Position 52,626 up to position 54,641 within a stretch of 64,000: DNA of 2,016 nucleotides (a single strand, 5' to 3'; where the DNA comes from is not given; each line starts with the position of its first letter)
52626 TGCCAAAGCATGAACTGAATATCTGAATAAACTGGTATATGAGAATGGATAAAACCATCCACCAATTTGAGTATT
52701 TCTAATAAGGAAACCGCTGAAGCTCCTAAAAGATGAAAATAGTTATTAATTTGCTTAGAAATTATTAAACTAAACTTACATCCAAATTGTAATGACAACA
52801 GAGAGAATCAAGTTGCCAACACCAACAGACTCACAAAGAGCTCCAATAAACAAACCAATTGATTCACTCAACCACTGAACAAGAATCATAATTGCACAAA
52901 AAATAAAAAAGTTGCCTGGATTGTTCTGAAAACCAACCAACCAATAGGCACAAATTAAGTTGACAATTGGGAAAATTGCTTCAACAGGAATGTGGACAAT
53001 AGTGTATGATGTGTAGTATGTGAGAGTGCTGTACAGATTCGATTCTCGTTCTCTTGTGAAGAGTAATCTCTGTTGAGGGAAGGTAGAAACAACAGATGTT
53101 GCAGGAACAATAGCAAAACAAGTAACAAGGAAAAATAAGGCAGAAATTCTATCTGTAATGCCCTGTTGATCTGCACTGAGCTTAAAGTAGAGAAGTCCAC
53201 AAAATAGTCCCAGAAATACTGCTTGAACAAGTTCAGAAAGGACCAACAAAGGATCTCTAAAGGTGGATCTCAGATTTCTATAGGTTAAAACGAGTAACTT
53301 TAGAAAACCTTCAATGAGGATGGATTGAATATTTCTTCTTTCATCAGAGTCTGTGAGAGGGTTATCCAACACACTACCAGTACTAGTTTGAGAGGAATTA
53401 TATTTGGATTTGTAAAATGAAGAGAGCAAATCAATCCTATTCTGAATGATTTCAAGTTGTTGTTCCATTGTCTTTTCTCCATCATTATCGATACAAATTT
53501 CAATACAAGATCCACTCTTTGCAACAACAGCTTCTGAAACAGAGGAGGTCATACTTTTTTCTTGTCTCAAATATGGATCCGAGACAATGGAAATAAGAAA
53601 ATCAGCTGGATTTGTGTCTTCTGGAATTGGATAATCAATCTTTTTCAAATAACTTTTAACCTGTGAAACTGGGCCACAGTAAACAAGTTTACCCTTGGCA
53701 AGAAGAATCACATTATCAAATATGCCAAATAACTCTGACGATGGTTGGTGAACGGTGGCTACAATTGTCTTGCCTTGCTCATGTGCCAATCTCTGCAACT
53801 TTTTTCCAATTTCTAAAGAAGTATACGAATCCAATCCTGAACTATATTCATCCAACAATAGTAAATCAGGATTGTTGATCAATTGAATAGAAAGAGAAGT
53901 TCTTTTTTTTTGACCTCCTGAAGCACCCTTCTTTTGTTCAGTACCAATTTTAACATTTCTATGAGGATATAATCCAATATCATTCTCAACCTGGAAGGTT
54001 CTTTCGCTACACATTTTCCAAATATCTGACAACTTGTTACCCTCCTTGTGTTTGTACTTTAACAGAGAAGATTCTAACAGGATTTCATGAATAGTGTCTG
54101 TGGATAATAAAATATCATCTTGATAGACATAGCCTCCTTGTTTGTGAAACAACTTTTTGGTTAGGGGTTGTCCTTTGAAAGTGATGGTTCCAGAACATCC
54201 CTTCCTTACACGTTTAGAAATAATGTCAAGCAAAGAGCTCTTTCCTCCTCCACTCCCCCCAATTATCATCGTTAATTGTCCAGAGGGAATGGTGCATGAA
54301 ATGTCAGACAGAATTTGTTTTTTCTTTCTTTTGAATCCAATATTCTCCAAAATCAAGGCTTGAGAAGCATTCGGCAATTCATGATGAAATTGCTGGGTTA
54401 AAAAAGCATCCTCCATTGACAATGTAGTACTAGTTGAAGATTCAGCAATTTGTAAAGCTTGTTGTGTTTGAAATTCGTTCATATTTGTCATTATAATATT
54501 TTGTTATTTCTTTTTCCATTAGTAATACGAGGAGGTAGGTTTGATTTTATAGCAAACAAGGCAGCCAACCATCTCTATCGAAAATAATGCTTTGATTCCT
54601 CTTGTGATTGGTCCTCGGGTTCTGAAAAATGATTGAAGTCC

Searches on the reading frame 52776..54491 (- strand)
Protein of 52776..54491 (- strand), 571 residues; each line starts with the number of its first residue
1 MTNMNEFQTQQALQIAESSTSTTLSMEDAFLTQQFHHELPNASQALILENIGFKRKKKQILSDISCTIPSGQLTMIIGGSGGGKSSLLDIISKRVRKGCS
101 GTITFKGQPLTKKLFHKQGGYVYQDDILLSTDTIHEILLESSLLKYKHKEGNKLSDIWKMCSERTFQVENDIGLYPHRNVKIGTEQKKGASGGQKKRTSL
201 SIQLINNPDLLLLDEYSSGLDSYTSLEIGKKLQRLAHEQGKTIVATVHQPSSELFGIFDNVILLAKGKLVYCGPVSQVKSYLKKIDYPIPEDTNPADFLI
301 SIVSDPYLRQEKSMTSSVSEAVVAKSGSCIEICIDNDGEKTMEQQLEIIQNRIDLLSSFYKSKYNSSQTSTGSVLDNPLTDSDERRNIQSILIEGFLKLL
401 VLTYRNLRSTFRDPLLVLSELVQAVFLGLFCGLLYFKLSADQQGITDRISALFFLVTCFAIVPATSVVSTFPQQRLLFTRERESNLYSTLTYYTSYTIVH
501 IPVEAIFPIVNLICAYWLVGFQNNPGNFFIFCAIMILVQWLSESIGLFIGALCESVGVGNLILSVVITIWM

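Call 4: search_protein_families(library=pfam, proteins=[window:52776-54491:-], max_evalue=1)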
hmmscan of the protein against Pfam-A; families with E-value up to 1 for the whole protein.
window:52776-54491:- (571 aa): 9 families
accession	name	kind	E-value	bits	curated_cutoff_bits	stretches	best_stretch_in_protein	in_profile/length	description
PF01061.29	ABC2_membrane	-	1e-37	130.2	26.9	1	399-571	3-174/211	ABC-2 type transporter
PF00005.33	ABC_tran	-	2.5e-22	80.4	25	1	61-215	1-134/137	ABC transporter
PF19055.6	ABC2_membrane_7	-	2.9e-15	56.5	22.7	1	248-530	1-283/410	ABC-2 type transporter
PF02463.25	SMC_N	-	0.001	19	40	1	189-251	136-201/220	RecF/RecN/SMC N terminal domain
PF13555.12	AAA_29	-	0.0073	16.5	27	1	70-91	22-42/61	P-loop containing region of AAA domain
PF03193.22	RsgA_GTPase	-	0.012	15.9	30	1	32-94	68-129/174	RsgA GTPase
PF00006.31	ATP-synt_ab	-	0.02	15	29.5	1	63-97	6-40/213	ATP synthase alpha/beta family, nucleotide-binding domain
PF13304.12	AAA_21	-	0.11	13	27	1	73-92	1-20/304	AAA domain, putative AbiEii toxin, Type IV TA system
PF20703.3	nSTAND1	-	0.28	11.2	27.1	1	69-88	31-50/379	Novel STAND NTPase 1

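Call 60: find_homologous_proteins(query=window:52776-54491:-, max_evalue=1e-30)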
Query window:52776-54491:- (571 aa): 32 proteins with E <= 1e-30 among 8000 candidates.
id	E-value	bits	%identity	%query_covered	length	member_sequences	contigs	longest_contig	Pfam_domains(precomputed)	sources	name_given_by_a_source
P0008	0.0e+0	1260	100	99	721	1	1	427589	PF19055.7,PF01061.30,PF00005.34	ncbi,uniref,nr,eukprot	ncbi:predicted protein [Naegleria gruberi]|uniref:Predicted protein n=1 Tax=Naegleria gruberi TaxID=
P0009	1.6e-209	715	73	76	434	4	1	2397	PF19055.7,PF01061.30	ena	-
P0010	6.3e-188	644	54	94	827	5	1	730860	PF19055.7,PF01061.30,PF00005.34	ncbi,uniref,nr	ncbi:hypothetical protein FDP41_001519 [Naegleria fowleri]|uniref:ABC transporter domain-containing 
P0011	1.5e-184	632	54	92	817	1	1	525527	PF19055.7,PF01061.30,PF00005.34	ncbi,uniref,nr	ncbi:hypothetical protein C9374_007526 [Naegleria lovaniensis]|uniref:ABC transporter domain-contain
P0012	4.2e-176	605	52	92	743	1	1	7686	PF19055.7,PF01061.30,PF00005.34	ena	-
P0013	5.8e-163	561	48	94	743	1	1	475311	PF19055.7,PF01061.30,PF00005.34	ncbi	ncbi:hypothetical protein ABK040_013519 [Willaertia magna]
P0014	5.5e-154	532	45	92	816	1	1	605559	PF19055.7,PF01061.30,PF00005.34,PF02463.26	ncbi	ncbi:hypothetical protein ABK040_007144 [Willaertia magna]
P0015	2.8e-144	500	52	49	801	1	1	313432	PF19055.7,PF01061.30,PF00005.34,PF02463.26,PF13304.13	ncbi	ncbi:hypothetical protein ABK040_015499 [Willaertia magna]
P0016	1.1e-66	243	32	90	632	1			PF19055.7,PF01061.30,PF00005.34,PF13304.13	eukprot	eukprot:ANDGO_06467.mRNA.1 Protein white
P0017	1.3e-63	233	30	87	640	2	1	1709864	PF19055.7,PF01061.30,PF00005.34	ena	-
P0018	9.3e-62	227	29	88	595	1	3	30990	PF19055.7,PF01061.30,PF00005.34,PF13304.13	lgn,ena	-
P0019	1.4e-55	207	29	90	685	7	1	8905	PF19055.7,PF01061.30,PF00005.34,PF02463.26,PF13304.13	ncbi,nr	ncbi:unnamed protein product [Rotaria sp. Silwood1]|nr:unnamed protein product [Rotaria sp. Silwood1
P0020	1.1e-53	201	29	89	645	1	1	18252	PF19055.7,PF01061.30,PF00005.34,PF13304.13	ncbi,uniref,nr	ncbi:Aste57867_17023 [Aphanomyces stellatus]|uniref:Aste57867_17023 protein n=1 Tax=Aphanomyces stel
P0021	1.0e-47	181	26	83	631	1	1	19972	PF19055.7,PF01061.30,PF00005.34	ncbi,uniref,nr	ncbi:hypothetical protein AMATHDRAFT_77954 [Amanita thiersii Skay4041]|uniref:ABC transporter domain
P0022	3.7e-47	179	27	90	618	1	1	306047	PF01061.30,PF00005.34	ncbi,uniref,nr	ncbi:P-loop containing nucleoside triphosphate hydrolase protein [Mycena maculata]|uniref:P-loop con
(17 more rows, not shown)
